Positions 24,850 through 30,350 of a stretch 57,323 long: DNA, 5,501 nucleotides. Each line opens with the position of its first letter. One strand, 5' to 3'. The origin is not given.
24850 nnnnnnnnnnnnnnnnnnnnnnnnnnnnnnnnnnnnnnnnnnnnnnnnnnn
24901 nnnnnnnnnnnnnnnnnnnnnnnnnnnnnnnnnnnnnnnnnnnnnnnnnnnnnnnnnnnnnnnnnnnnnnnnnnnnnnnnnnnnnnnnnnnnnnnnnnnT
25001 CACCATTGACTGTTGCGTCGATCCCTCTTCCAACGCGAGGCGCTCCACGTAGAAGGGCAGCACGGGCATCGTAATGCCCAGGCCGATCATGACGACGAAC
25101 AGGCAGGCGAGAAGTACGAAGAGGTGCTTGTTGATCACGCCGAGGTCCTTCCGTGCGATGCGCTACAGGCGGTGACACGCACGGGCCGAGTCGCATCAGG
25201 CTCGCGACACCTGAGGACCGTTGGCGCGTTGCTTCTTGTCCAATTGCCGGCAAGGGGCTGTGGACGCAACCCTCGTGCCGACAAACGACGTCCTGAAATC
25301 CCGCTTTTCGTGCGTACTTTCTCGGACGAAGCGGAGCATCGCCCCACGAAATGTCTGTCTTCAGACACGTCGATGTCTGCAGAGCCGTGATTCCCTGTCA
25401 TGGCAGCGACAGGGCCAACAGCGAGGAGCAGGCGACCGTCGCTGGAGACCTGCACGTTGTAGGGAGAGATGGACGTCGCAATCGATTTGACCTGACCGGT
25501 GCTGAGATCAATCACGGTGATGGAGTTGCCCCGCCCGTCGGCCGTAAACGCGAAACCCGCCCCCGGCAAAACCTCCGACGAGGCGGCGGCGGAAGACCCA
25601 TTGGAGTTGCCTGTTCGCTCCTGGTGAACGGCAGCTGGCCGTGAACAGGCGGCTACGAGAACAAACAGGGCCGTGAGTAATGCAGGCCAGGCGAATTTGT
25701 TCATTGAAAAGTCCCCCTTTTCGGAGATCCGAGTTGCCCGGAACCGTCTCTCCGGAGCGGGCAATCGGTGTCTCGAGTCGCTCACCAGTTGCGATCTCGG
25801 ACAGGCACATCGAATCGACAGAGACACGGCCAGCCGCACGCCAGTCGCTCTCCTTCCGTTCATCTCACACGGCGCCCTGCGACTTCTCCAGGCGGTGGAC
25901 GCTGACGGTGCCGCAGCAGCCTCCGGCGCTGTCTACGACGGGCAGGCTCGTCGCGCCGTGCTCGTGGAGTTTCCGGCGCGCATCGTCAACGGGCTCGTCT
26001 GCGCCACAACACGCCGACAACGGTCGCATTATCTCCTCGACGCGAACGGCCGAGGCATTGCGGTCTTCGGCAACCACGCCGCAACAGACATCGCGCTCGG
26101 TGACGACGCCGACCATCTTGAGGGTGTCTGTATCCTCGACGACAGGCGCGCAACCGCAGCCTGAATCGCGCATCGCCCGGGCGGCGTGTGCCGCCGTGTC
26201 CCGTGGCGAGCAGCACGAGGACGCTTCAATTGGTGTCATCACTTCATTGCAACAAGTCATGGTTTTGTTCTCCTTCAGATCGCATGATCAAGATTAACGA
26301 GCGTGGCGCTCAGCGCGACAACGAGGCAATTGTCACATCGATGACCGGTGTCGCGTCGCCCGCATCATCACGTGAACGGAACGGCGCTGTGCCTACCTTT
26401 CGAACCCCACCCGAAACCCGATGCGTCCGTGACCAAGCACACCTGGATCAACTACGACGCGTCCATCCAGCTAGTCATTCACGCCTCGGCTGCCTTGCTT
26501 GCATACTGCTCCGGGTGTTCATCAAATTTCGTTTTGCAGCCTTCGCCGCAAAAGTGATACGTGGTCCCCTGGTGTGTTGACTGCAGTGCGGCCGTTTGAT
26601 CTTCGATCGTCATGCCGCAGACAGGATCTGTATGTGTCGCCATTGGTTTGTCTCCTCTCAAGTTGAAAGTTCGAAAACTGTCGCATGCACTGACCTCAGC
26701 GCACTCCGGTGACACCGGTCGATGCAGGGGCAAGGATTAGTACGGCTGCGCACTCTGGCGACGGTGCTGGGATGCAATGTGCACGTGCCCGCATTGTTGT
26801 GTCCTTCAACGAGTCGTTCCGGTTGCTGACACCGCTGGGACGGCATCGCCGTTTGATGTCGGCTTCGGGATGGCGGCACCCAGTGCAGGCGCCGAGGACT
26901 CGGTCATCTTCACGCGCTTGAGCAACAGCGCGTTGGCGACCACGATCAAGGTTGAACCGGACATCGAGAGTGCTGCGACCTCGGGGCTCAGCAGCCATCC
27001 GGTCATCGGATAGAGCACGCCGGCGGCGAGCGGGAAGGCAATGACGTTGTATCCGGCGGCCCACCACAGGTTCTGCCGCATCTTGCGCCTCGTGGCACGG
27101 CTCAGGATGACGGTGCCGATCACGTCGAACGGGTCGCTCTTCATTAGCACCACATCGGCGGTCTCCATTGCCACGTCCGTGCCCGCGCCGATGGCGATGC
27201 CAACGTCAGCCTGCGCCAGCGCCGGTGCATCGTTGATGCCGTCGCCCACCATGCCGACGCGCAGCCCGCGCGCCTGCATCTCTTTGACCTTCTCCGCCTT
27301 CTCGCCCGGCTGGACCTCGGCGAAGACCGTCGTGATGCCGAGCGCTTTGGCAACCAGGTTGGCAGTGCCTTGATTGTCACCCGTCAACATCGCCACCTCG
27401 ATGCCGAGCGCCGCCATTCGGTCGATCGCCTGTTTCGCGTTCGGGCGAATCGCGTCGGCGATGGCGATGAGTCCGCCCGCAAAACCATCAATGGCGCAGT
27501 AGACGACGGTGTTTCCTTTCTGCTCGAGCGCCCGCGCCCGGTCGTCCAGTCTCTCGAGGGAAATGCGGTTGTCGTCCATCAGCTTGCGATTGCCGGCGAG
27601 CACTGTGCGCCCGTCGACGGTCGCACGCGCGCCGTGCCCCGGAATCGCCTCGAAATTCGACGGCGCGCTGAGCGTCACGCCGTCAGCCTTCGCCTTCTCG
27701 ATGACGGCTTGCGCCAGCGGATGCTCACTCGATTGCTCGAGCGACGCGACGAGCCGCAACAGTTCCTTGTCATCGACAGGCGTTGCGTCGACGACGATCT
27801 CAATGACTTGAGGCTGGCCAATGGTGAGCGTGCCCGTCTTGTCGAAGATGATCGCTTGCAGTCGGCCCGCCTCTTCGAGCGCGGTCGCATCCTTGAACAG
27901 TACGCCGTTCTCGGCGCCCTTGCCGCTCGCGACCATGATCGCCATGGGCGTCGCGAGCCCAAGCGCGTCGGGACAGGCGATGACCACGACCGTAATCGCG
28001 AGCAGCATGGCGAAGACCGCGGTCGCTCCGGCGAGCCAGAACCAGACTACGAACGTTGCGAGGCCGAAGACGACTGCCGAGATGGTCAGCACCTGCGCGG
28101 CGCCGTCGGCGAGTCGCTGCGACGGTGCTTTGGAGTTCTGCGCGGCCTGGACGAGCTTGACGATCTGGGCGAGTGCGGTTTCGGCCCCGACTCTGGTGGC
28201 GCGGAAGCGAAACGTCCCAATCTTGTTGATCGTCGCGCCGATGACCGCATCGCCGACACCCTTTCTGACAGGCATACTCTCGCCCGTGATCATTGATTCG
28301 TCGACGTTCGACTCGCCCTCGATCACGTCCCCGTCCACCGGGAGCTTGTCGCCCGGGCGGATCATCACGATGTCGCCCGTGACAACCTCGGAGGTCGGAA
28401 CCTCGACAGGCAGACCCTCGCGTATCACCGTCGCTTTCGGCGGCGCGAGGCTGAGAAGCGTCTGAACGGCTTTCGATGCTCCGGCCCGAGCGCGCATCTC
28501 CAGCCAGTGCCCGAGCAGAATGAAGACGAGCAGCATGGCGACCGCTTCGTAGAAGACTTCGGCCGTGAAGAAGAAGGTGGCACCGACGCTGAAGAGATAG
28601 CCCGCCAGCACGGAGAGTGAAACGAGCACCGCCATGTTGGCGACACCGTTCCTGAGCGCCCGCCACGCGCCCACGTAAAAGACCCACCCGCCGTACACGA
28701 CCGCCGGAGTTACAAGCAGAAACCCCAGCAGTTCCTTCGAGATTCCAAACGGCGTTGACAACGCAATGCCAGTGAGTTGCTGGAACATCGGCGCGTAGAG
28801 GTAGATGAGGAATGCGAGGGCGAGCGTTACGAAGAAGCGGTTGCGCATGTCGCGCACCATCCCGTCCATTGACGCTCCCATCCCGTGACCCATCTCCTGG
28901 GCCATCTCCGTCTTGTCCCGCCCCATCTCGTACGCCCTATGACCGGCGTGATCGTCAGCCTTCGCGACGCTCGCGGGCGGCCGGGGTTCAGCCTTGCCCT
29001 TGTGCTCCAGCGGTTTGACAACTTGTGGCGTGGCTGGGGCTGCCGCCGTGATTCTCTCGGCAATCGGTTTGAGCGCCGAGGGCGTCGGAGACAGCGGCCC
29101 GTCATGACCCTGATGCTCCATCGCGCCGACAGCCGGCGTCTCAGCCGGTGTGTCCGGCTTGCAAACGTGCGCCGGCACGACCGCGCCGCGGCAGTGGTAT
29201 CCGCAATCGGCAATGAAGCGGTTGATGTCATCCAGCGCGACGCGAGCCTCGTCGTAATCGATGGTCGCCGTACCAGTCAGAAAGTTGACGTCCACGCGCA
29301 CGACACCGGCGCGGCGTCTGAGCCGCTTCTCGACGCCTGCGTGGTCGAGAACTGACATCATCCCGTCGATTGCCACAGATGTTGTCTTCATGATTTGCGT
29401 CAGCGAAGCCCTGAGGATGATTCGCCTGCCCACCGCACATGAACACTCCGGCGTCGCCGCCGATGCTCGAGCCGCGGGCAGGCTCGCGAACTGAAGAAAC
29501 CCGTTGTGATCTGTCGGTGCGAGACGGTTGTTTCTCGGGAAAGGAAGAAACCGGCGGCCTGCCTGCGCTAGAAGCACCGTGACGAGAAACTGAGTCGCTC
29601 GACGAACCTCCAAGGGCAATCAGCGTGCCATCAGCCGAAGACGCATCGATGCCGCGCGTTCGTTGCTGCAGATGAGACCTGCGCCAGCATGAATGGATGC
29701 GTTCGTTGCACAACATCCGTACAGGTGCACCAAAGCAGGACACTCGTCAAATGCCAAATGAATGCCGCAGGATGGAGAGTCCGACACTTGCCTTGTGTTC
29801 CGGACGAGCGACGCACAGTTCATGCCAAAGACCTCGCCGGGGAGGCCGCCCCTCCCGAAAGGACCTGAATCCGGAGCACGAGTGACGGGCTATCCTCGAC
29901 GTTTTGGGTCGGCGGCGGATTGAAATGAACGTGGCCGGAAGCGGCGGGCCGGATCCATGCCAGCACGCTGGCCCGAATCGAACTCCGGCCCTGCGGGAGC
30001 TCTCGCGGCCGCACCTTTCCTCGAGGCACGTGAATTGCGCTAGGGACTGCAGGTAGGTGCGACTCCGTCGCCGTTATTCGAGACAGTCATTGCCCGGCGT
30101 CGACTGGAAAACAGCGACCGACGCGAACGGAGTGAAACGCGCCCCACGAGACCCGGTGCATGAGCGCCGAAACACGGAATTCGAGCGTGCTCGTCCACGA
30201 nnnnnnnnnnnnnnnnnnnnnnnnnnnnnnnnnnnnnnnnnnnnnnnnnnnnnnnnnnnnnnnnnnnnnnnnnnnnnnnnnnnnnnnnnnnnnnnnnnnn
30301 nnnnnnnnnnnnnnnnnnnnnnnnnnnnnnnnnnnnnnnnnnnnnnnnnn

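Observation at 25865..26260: CBS-pair protein with all 12 cysteines arranged as vicinal pairs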

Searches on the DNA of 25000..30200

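Call 49: search_rna_families(source=window, start=25000, end=30200, threshold=evalue, max_evalue=1)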
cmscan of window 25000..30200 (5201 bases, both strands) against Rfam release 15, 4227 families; matches with E-value up to 1: 2.
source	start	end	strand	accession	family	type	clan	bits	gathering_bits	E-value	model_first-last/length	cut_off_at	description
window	27918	28009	-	RF04201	MIR7510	Gene; miRNA;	-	23.4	93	0.38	1-79/79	no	MIR7510 microRNA precursor family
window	26908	26938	-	RF01553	TB9Cs1H3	Gene; snRNA; snoRNA; HACA-box;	-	21.1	35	0.39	1-65/65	no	Trypanosomatid snoRNA TB9Cs1H3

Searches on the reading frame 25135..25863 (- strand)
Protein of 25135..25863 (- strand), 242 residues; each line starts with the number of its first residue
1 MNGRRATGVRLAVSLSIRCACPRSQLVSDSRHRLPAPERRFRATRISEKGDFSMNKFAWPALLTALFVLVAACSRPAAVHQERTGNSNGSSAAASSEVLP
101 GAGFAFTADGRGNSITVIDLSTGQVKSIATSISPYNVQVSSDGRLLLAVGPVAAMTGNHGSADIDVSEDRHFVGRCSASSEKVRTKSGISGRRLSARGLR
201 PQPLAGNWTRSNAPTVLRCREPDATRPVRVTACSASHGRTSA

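Call 3: search_protein_families(library=pfam, proteins=[window:25135-25863:-], max_evalue=0.01)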
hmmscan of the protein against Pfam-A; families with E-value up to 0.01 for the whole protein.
window:25135-25863:- (242 aa): 0 families

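Call 62: search_protein_families(library=ncbifam, proteins=[window:25135-25863:-], max_evalue=0.001)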
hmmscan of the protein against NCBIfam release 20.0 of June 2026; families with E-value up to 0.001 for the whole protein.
window:25135-25863:- (242 aa): 0 families
